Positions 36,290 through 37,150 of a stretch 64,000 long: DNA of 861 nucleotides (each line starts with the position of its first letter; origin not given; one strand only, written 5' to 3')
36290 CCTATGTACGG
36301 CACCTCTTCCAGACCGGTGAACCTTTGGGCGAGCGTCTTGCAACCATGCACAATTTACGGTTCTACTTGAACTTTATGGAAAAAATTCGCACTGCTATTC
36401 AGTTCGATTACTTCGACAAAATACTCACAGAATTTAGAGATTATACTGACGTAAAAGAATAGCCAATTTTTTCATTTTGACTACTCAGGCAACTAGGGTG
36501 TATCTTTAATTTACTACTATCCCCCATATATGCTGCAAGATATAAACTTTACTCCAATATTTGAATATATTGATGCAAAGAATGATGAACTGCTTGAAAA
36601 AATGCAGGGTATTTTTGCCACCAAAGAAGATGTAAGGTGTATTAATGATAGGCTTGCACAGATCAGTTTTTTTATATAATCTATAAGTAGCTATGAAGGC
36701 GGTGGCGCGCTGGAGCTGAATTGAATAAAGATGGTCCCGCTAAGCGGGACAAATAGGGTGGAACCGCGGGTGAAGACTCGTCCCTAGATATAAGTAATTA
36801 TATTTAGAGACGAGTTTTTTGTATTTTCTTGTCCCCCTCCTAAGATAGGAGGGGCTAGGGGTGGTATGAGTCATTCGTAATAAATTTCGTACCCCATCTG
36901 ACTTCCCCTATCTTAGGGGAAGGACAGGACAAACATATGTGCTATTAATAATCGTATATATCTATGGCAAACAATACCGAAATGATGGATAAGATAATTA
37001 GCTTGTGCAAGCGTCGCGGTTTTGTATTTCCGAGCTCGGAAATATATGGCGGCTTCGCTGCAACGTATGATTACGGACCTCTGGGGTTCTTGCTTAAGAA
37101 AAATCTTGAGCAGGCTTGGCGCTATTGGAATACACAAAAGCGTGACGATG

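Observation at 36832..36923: Non-coding copies of the palindromic element in the 500 bp tgt-glyQS spacer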

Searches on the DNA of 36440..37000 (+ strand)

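Call 6: search_rna_families(source=window, start=36440, end=37000, threshold=evalue, max_evalue=10, show_alignments=4)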
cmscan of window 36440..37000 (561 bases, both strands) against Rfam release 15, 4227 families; matches with E-value up to 10: 15.
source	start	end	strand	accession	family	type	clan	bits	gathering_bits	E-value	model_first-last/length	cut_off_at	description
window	36623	36788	+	RF00230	T-box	Cis-reg; leader;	-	49.4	93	7.3e-10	1-219/219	no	T-box leader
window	36827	36930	+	RF04136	MIR1862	Gene; miRNA;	-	32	84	0.00022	1-90/90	no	MIR1862 microRNA precursor family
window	36828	36928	+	RF04147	MIR6224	Gene; miRNA;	-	24.9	171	0.01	1-176/176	no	MIR6224 microRNA precursor family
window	36759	36830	+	RF04066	mir-1256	Gene; miRNA;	-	23.3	70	0.021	1-70/70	no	mir-1256 microRNA precursor family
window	36834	36922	+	RF00969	mir-556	Gene; miRNA;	-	23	84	0.085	1-88/88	no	mir-556 microRNA precursor family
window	36774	36940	+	RF03922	MIR2119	Gene; miRNA;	-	20.1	73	6.1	1-188/188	no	MIR2119 microRNA precursor family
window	36769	36823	+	RF03948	mir-5045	Gene; miRNA;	-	20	80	0.21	1-57/57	no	mir-5045 microRNA precursor family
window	36831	36925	+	RF01762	whalefall-1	Gene; sRNA;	-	19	37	0.026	1-56/56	no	Whalefall-1 RNA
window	36828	36928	+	RF03609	mir-5470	Gene; miRNA;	-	17.3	98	1.2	1-81/81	no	mir-5470 microRNA precursor family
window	36440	36530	-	RF01477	rli43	Gene; sRNA;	-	16.2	100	0.15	1-128/255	3'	Listeria sRNA rli43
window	36839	36917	+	RF03261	mir-1759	Gene; miRNA;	-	15.8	58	5.4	1-75/75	no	mir-1759 microRNA precursor family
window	36828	36928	-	RF03952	mir-3718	Gene; miRNA;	-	15.7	78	2.4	1-92/92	no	mir-3718 microRNA precursor family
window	36577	36615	+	RF00221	SNORD43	Gene; snRNA; snoRNA; CD-box;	CL00059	14.8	45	4.2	1-64/64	no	Small nucleolar RNA SNORD43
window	36800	36888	+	RF01858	RsaF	Gene; sRNA;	-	13.9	60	9.9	1-119/119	no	RNA Staph. aureus F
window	36828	36858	-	RF00487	IRES_Cx43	Cis-reg; IRES;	-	10.7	70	6.8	162-192/204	no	Connexin-43 internal ribosome entry site (IRES)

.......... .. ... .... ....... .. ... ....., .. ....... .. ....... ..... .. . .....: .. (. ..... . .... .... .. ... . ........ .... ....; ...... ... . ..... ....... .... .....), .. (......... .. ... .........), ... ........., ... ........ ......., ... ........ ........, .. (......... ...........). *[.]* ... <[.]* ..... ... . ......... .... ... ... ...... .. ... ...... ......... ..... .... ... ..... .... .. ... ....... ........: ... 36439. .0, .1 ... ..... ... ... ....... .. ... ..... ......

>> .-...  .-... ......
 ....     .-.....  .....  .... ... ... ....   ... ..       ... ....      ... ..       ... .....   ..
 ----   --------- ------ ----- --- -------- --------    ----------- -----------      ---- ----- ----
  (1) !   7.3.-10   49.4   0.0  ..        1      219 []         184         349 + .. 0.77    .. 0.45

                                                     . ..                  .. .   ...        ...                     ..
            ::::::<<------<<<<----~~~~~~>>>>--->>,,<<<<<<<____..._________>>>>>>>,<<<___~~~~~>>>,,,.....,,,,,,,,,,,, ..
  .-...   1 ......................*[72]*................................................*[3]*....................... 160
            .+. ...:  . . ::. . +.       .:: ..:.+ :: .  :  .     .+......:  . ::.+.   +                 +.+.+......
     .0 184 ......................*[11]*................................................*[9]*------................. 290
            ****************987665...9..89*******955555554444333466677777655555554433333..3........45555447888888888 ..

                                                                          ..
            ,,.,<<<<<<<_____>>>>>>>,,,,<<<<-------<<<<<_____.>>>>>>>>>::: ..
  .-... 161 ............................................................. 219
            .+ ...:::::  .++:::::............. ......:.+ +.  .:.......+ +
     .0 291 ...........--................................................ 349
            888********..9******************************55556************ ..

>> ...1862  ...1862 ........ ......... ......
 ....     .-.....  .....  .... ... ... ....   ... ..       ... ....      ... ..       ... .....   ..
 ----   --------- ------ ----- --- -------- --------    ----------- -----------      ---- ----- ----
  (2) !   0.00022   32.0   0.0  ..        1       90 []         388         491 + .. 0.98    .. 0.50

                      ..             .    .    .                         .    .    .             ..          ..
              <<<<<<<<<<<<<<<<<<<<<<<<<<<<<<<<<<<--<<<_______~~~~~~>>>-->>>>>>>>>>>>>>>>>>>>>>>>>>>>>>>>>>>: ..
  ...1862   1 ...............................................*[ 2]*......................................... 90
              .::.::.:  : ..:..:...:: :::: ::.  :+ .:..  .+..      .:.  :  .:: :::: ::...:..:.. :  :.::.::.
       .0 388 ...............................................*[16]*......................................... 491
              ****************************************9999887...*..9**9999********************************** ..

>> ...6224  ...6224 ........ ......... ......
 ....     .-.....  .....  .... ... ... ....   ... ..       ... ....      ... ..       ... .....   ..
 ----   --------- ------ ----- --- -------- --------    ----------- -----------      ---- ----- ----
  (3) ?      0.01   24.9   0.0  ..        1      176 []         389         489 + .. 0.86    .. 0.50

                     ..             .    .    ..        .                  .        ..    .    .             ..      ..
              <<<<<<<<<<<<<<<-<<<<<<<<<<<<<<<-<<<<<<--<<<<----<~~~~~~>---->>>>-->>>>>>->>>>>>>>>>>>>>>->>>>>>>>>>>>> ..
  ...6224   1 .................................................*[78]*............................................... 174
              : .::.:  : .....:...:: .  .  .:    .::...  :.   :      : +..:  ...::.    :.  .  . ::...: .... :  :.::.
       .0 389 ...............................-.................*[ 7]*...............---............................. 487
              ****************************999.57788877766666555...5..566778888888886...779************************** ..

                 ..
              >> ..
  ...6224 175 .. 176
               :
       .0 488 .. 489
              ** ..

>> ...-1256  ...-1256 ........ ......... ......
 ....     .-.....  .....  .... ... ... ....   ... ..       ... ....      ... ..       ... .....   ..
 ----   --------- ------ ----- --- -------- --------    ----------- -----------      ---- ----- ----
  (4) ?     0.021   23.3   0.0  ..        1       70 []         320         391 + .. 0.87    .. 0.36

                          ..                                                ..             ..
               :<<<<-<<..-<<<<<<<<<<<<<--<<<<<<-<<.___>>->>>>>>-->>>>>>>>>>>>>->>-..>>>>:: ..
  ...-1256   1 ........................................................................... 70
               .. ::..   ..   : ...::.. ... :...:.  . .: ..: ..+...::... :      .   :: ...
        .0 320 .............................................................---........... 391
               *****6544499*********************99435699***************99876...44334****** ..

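Call 74: search_dna_similar(query=window:36827-36930:+, collection=plasmids, mode=distant, max_evalue=0.01, max_rows=15)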
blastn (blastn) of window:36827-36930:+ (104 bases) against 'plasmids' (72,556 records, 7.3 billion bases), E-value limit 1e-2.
No match.

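Call 75: search_dna_similar(query=window:36827-36930:+, collection=phages, mode=distant, max_evalue=0.01, max_rows=10)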
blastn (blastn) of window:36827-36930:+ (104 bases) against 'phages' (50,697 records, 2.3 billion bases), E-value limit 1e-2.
No match.
